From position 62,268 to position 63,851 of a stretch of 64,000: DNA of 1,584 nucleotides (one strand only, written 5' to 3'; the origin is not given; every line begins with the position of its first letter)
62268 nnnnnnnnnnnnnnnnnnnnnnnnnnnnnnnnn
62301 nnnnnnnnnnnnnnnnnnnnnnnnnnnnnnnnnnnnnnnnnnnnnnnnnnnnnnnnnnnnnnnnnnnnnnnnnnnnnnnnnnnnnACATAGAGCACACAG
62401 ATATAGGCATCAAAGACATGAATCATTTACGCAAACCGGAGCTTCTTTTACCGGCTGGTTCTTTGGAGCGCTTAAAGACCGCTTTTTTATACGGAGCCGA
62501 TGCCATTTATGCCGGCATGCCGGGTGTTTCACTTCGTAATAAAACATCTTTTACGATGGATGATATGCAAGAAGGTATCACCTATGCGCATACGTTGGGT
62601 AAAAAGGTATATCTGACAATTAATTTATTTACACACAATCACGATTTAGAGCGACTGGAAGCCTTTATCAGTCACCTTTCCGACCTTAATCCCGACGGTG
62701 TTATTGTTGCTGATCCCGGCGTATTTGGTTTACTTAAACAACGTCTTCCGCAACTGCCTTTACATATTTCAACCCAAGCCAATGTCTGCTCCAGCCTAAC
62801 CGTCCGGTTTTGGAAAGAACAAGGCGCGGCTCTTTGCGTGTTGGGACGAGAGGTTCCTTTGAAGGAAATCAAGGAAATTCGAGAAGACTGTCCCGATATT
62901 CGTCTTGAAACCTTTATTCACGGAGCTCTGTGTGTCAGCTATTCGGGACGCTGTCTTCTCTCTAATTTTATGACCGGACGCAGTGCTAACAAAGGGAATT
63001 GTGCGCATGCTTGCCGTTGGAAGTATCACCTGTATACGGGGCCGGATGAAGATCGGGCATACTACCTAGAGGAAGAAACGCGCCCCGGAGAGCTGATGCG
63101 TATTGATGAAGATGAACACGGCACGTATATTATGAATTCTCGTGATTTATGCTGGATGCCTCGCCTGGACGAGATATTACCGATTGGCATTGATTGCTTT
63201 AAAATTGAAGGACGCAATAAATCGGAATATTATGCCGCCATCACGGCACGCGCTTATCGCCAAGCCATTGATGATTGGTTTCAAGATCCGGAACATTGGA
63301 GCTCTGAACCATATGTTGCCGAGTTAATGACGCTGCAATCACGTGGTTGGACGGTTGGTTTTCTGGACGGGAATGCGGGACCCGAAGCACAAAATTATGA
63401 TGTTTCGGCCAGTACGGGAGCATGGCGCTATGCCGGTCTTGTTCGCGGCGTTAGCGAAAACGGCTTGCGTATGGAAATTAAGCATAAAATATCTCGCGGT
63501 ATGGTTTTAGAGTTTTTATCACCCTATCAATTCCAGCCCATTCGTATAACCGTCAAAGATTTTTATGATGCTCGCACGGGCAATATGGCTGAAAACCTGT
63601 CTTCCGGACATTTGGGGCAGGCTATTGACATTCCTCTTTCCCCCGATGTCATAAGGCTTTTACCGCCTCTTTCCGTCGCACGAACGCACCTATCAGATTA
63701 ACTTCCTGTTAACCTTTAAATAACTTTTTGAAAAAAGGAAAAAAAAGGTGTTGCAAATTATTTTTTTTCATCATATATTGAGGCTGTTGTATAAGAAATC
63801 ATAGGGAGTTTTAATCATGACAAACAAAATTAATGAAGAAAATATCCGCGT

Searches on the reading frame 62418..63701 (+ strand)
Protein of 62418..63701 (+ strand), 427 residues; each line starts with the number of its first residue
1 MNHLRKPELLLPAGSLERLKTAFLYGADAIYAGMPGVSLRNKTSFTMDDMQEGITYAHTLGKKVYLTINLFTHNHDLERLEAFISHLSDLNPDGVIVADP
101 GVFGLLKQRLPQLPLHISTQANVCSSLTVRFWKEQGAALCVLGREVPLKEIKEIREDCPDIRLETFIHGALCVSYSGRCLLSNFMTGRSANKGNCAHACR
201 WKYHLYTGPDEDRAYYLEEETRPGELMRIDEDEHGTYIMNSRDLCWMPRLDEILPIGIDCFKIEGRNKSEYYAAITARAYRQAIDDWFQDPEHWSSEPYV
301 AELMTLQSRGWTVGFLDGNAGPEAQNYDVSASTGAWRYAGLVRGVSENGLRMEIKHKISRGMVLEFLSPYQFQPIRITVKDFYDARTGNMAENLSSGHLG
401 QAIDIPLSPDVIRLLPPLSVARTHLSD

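Call 17: search_protein_families(library=pfam, proteins=[window:62418-63701:+], max_evalue=0.001)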
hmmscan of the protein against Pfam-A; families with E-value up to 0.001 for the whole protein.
window:62418-63701:+ (427 aa): 2 families
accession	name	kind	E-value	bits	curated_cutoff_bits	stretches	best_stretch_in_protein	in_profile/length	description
PF01136.24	Peptidase_U32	-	4.3e-85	285.1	22.4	1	77-320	1-231/233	Peptidase family U32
PF16325.11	Peptidase_U32_C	-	4.8e-06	27.1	28.2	1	336-406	3-71/83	Peptidase family U32 C-terminal domain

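Call 86: find_encoding_contigs(protein=window:62418-63701:+, flank=10000, max_places=3)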
Protein window:62418-63701:+ (427 aa): 11 contigs read that carry it; 3 places shown.
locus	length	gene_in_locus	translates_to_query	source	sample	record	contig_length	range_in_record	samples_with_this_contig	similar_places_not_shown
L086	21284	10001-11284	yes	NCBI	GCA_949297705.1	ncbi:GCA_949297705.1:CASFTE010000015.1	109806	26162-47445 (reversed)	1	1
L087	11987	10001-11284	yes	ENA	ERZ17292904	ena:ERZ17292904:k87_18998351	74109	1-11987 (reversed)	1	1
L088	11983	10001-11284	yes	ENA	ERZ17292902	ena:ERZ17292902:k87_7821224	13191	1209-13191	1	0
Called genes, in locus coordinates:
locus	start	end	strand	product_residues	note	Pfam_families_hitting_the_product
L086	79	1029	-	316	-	PF00698:Acyl_transf_1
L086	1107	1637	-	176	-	PF02643:DUF192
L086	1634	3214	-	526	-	PF03023:MurJ, PF01554:MatE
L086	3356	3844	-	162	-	PF00293:NUDIX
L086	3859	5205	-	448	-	PF22694:CtpB_N-like, PF00595:PDZ, PF13180:PDZ_2, PF17820:PDZ_6, PF03572:Peptidase_S41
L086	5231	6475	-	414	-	PF01551:Peptidase_M23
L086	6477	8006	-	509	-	PF01676:Metalloenzyme, PF06415:iPGM_N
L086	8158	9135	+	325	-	PF00512:HisKA, PF02518:HATPase_c, PF13581:HATPase_c_2 (weak)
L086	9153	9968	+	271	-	PF00563:EAL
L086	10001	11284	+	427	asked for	PF01136:Peptidase_U32, PF16325:Peptidase_U32_C (weak)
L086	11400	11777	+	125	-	PF11154:DUF2934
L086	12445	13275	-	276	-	PF01370:Epimerase, PF04321:RmlD_sub_bind, PF01073:3Beta_HSD (weak), PF02719:Polysacc_synt_2 (weak), PF16363:GDP_Man_Dehyd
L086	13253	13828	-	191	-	PF00908:dTDP_sugar_isom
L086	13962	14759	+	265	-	PF01841:Transglut_core (weak)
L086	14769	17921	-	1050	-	PF13116:YhdP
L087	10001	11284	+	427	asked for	PF01136:Peptidase_U32, PF16325:Peptidase_U32_C (weak)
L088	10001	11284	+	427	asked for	PF01136:Peptidase_U32, PF16325:Peptidase_U32_C (weak)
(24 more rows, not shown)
